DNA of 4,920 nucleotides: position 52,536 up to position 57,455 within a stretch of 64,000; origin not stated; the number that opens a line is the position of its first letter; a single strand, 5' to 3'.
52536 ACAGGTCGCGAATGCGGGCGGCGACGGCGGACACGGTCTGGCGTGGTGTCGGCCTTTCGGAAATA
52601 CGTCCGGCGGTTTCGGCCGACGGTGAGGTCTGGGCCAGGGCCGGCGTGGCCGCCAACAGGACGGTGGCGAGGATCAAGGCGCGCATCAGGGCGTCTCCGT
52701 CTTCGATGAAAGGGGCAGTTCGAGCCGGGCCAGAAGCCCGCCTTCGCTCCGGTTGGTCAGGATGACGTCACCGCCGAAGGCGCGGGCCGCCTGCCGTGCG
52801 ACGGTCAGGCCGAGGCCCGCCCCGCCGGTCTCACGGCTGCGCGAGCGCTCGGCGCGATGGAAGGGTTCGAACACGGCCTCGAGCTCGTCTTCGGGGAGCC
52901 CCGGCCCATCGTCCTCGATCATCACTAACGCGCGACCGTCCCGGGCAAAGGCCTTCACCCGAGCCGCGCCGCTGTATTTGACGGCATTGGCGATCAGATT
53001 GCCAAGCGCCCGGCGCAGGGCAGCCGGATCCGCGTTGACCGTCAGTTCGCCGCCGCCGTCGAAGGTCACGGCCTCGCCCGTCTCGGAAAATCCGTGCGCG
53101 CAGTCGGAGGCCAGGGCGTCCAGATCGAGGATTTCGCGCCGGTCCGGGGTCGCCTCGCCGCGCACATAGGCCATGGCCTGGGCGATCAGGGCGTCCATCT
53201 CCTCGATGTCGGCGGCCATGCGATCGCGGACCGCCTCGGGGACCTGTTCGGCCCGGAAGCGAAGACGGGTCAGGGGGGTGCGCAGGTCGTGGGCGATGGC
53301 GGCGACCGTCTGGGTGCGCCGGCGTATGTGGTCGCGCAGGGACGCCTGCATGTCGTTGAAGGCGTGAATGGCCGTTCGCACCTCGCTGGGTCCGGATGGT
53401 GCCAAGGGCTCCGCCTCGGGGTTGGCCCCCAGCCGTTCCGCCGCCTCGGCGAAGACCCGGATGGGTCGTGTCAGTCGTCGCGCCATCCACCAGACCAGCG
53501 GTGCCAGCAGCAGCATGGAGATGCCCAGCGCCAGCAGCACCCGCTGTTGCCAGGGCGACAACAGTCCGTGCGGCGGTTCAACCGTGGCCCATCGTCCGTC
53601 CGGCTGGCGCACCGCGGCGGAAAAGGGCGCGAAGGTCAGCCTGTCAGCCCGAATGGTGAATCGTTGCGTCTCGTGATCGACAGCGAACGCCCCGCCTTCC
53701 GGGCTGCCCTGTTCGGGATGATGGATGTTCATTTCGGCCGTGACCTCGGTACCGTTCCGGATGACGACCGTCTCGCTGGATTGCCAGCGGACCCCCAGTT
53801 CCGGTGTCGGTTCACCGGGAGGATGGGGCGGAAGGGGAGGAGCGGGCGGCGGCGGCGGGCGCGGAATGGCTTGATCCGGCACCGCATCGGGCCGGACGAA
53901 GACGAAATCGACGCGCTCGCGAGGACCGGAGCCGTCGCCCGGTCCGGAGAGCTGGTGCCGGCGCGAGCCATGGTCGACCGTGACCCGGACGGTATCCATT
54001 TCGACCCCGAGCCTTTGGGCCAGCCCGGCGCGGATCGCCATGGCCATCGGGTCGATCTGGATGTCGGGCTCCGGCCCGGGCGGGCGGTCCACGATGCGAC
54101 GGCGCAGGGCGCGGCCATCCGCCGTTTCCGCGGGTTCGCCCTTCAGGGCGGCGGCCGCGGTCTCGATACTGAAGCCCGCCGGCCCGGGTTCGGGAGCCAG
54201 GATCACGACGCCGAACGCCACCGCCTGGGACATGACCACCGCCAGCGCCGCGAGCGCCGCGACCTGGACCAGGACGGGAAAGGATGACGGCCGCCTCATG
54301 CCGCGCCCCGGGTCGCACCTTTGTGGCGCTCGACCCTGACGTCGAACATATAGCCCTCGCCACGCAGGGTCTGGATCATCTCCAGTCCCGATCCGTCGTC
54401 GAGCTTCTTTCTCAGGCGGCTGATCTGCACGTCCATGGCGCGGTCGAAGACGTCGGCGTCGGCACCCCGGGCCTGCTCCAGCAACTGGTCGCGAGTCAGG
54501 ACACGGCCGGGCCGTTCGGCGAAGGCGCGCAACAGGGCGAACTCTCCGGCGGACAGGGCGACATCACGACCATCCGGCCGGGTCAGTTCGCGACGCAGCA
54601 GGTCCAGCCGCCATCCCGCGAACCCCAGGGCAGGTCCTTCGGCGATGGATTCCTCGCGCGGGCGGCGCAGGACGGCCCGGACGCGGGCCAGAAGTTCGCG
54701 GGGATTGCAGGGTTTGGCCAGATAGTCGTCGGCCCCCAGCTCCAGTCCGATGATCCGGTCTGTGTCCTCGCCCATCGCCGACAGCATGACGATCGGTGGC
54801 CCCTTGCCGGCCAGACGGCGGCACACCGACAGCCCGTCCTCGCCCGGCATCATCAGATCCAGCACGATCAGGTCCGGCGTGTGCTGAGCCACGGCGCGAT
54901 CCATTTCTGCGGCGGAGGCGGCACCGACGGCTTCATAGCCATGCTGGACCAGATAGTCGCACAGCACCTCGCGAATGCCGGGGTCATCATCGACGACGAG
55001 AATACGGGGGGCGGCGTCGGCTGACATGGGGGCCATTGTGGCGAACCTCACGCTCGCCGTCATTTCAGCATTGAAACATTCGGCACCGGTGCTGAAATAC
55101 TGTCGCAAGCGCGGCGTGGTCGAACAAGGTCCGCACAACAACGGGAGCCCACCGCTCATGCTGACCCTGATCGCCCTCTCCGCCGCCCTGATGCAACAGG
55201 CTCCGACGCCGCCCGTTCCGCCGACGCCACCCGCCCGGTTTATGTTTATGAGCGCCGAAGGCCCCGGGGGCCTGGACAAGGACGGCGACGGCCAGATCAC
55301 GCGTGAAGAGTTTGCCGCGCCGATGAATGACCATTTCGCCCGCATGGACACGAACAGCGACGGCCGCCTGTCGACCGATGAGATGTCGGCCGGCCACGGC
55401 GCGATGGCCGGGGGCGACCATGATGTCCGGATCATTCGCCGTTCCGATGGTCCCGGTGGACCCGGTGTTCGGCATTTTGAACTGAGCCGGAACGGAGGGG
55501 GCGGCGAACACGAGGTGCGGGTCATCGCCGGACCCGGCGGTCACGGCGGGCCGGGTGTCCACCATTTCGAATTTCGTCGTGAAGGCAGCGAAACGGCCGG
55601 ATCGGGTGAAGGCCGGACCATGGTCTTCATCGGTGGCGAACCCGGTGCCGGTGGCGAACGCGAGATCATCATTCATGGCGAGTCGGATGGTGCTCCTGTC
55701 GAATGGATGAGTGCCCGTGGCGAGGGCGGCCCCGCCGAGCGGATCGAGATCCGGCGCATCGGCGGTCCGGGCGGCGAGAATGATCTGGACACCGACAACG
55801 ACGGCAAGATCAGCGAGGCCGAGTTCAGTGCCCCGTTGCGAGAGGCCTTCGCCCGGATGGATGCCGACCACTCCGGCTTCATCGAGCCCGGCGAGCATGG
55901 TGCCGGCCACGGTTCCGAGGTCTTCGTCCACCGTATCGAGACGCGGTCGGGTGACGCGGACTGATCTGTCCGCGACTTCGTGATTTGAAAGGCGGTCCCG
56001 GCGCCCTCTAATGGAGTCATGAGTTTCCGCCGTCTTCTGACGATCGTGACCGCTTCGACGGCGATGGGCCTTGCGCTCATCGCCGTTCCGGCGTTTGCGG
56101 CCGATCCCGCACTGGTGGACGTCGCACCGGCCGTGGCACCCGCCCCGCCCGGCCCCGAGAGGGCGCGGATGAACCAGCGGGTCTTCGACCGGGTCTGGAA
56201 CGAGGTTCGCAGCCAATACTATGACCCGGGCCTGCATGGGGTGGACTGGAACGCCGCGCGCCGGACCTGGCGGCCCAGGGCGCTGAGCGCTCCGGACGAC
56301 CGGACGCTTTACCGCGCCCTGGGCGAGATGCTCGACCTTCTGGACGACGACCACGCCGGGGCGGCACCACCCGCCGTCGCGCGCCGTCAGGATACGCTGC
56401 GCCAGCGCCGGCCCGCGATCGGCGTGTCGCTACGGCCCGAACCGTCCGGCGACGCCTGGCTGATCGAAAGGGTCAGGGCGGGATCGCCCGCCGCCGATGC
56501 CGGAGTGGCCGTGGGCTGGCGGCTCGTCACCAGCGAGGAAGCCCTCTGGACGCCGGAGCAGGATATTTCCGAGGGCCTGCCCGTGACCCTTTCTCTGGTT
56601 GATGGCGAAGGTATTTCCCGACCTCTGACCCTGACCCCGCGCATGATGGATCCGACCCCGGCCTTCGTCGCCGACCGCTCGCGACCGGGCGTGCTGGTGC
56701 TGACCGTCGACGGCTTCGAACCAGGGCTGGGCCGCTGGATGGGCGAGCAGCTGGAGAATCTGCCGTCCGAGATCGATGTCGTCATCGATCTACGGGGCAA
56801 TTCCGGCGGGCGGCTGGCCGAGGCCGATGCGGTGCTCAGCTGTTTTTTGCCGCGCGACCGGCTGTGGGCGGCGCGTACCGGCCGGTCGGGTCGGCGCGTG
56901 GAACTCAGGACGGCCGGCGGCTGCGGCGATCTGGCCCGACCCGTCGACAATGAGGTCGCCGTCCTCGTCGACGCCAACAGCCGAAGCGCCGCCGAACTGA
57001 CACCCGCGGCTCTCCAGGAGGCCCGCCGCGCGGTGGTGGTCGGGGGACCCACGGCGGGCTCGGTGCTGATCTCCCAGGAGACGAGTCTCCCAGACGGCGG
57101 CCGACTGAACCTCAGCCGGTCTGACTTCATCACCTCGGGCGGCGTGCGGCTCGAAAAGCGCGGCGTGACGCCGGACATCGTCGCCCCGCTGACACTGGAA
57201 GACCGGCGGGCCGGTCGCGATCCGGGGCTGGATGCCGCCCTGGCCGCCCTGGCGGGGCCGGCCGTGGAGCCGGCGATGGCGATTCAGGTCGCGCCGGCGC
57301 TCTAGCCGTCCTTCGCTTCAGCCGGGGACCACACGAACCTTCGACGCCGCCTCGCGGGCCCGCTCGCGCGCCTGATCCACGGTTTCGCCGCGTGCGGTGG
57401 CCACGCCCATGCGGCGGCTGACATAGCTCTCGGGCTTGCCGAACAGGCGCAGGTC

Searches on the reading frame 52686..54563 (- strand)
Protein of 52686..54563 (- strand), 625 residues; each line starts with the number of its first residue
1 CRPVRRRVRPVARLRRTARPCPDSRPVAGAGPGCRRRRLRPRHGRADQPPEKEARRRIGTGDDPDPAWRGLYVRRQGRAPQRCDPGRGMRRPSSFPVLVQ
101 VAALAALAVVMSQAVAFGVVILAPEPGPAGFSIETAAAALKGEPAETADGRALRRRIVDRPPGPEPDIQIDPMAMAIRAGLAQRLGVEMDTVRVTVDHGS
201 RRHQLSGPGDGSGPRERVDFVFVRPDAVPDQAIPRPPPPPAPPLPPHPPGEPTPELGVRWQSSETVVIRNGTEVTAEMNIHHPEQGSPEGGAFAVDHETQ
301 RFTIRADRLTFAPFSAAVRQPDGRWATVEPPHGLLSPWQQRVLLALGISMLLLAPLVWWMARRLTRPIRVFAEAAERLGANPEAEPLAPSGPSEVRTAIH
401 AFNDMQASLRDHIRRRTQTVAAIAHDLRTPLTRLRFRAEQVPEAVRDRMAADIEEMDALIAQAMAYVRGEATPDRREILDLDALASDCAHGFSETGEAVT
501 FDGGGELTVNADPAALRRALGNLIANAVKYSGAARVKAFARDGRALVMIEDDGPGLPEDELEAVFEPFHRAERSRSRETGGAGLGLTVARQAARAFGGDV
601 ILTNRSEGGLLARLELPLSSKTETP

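Call 53: search_protein_families(library=pfam, proteins=[window:52686-54563:-], max_evalue=0.0001)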
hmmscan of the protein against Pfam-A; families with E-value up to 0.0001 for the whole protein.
window:52686-54563:- (625 aa): 4 families
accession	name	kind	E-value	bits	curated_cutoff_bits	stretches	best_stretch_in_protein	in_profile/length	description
PF02518.31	HATPase_c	-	1.4e-22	80.7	26.4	1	512-619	2-110/111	Histidine kinase-, DNA gyrase B-, and HSP90-like ATPase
PF00672.30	HAMP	-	9.3e-12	45.5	25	1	359-411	1-53/53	HAMP domain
PF00512.31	HisKA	-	1.9e-06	28.2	26.9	1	416-471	2-65/66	His Kinase A (phospho-acceptor) domain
PF13589.12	HATPase_c_3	-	2.5e-05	24.7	25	1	517-589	4-80/137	Histidine kinase-, DNA gyrase B-, and HSP90-like ATPase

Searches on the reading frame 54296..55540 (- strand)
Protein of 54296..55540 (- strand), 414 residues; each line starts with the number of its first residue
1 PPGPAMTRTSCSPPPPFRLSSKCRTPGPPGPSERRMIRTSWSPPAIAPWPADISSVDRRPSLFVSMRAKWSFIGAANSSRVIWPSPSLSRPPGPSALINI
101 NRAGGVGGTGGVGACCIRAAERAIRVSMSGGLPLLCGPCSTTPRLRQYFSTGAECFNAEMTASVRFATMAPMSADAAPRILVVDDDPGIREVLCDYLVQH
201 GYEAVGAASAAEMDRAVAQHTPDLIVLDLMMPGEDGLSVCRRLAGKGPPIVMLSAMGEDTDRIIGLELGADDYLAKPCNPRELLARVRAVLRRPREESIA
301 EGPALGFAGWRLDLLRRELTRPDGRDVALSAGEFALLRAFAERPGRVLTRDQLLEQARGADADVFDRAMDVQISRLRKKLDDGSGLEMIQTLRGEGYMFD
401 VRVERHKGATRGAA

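Call 53: search_protein_families(library=pfam, proteins=[window:54296-55540:-], max_evalue=0.0001)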
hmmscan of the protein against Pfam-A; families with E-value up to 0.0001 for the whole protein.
window:54296-55540:- (414 aa): 2 families
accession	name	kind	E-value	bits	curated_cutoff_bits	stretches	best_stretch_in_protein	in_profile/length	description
PF00072.30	Response_reg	-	1.7e-27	96.2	30.2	1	180-288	1-111/111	Response regulator receiver domain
PF00486.34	Trans_reg_C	-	1.8e-23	82.8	26.2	1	324-399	1-77/77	Transcriptional regulatory protein, C terminal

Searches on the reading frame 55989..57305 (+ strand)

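Call 53: search_protein_families(library=pfam, proteins=[window:55989-57305:+], max_evalue=0.0001)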
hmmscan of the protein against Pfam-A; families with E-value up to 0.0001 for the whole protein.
window:55989-57305:+ (438 aa): 2 families
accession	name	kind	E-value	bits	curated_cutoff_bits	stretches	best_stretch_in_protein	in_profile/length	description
PF03572.23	Peptidase_S41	-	5e-28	98.2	24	1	238-398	5-164/165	Peptidase family S41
PF14684.11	Tricorn_C1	-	1e-09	38.6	24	1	64-115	7-58/59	Tricorn protease C1 domain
